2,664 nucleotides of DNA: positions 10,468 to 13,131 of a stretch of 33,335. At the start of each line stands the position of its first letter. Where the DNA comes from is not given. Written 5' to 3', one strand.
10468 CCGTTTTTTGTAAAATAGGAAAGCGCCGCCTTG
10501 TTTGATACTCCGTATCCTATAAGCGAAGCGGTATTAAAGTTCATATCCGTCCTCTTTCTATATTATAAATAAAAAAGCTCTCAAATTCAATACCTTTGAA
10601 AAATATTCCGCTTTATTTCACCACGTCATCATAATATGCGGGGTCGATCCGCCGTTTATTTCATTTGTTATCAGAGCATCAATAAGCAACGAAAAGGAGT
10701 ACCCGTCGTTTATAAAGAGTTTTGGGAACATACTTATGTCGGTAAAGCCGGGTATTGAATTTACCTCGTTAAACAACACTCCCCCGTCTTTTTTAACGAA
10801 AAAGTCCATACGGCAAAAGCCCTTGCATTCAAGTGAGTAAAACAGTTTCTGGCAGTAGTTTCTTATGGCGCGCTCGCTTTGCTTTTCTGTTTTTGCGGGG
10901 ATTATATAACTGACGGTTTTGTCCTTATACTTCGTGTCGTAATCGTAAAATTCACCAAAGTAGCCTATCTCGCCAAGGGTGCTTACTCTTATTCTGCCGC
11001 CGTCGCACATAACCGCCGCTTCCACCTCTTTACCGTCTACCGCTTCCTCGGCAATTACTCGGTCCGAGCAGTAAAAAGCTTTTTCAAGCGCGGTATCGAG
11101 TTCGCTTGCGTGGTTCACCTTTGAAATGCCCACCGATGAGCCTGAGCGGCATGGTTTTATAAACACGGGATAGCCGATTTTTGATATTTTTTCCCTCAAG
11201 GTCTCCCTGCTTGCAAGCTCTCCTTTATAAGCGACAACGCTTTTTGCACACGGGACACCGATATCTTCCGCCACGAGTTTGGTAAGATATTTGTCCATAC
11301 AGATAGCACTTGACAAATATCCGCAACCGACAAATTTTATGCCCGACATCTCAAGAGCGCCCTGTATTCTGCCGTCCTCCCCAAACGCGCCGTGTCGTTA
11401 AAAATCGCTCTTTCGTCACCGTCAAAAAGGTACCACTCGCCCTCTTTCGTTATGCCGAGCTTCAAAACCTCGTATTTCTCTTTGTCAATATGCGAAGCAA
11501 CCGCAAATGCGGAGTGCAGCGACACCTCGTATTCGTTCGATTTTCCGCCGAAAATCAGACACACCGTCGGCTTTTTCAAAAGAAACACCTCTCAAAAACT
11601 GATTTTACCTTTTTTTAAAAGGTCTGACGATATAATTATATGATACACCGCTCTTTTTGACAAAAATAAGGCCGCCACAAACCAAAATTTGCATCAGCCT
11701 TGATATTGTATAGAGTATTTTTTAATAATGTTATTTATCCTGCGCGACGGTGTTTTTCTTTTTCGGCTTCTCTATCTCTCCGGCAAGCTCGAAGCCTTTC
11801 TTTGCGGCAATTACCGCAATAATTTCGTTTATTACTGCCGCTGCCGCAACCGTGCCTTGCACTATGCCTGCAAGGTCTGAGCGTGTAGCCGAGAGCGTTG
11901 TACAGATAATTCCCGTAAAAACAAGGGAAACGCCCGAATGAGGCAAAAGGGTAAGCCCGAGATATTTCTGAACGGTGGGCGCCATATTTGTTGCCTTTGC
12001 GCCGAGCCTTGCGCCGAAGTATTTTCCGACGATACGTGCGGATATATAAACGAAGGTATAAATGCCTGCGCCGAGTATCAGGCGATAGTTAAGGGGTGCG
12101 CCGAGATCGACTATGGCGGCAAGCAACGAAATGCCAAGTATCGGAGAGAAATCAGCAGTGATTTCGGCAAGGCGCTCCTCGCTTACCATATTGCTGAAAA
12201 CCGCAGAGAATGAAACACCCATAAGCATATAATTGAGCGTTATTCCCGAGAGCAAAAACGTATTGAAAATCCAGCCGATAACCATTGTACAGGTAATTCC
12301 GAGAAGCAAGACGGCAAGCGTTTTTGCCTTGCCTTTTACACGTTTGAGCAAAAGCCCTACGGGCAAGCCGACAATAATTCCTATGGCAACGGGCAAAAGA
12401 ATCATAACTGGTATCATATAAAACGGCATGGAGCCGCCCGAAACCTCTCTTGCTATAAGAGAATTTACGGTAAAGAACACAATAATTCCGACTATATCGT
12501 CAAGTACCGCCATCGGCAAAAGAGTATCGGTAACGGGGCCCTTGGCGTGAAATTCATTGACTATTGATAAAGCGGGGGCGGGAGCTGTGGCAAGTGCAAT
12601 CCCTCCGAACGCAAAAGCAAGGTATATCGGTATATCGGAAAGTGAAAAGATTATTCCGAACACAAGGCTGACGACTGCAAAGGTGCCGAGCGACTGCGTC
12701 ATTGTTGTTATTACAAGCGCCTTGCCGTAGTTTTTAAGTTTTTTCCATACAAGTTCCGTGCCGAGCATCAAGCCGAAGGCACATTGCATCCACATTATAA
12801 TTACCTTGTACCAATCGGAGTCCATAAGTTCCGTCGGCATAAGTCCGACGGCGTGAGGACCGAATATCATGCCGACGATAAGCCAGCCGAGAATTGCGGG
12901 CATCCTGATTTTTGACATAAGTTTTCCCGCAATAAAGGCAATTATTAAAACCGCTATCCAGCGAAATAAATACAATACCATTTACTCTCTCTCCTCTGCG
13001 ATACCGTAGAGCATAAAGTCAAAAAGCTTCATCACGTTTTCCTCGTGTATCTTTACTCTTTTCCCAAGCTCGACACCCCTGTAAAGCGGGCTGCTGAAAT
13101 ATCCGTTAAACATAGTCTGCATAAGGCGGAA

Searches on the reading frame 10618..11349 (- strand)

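Call 8: search_protein_families(library=pfam, proteins=[window:10618-11349:-])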
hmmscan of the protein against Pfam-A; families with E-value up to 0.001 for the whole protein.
window:10618-11349:- (243 aa): 5 families
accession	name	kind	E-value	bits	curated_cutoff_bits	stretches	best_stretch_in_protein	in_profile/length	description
PF07478.18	Dala_Dala_lig_C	-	2.8e-61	207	24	1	28-228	3-204/204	D-ala D-ala ligase C-terminus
PF02222.28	ATP-grasp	-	8e-12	45.6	27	1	44-197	15-160/179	ATP-grasp domain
PF02786.22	CPSase_L_D2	-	2.9e-10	40.4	19.8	1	19-198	1-178/211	Carbamoyl-phosphate synthase L chain, ATP binding domain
PF13535.11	ATP-grasp_4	-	2.4e-06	27.7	27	1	58-198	1-150/160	ATP-grasp domain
PF02655.19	ATP-grasp_3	-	3.4e-06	27.7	23.2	1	17-198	1-155/160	ATP-grasp domain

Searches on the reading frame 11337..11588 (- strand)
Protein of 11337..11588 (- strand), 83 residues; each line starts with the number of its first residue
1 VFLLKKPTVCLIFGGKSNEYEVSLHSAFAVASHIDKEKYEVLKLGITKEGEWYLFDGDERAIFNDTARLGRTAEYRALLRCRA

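Call 50: search_protein_families(library=pfam, proteins=[window:11337-11588:-])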
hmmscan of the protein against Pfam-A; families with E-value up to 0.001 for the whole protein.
window:11337-11588:- (83 aa): 1 family
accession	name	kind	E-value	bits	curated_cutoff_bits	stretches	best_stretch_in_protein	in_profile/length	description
PF01820.27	Dala_Dala_lig_N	-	5.2e-16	59.7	34.6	1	9-66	2-59/121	D-ala D-ala ligase N-terminus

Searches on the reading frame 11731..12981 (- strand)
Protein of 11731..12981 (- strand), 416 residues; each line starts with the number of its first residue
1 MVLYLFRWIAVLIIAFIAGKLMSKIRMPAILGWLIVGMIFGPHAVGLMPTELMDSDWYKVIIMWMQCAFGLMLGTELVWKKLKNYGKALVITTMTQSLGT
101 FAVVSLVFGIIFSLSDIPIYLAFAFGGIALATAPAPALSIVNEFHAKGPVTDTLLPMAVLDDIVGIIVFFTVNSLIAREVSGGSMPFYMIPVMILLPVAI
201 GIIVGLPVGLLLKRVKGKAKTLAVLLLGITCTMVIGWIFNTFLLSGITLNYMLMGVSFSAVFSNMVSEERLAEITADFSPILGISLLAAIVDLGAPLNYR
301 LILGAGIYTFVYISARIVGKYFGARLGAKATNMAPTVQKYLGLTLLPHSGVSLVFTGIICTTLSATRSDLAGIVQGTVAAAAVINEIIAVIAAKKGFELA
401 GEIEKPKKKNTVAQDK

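Call 8: search_protein_families(library=pfam, proteins=[window:11731-12981:-])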
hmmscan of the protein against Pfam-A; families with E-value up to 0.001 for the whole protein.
window:11731-12981:- (416 aa): 1 family
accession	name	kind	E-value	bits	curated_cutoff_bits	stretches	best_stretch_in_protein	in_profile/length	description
PF00999.27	Na_H_Exchanger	-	3.9e-19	69.2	26.2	1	13-377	2-357/375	Sodium/hydrogen exchanger, transmembrane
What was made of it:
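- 11731..13587 (-): tetR (12982-13587, 201 aa) and a Na+/H+-exchanger family antiporter (11731-12981). This is the native neighbour on the far side of the insertion. Pfam (call 8).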

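Call 12: find_encoding_contigs(protein=window:11731-12981:-, flank=10000, max_places=10)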
Protein window:11731-12981:- (416 aa): no gene with exactly this product is on record in the collection.
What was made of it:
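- Tried and rejected: An exact-protein look-up of the window's antiporter found nothing on record (call 12).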
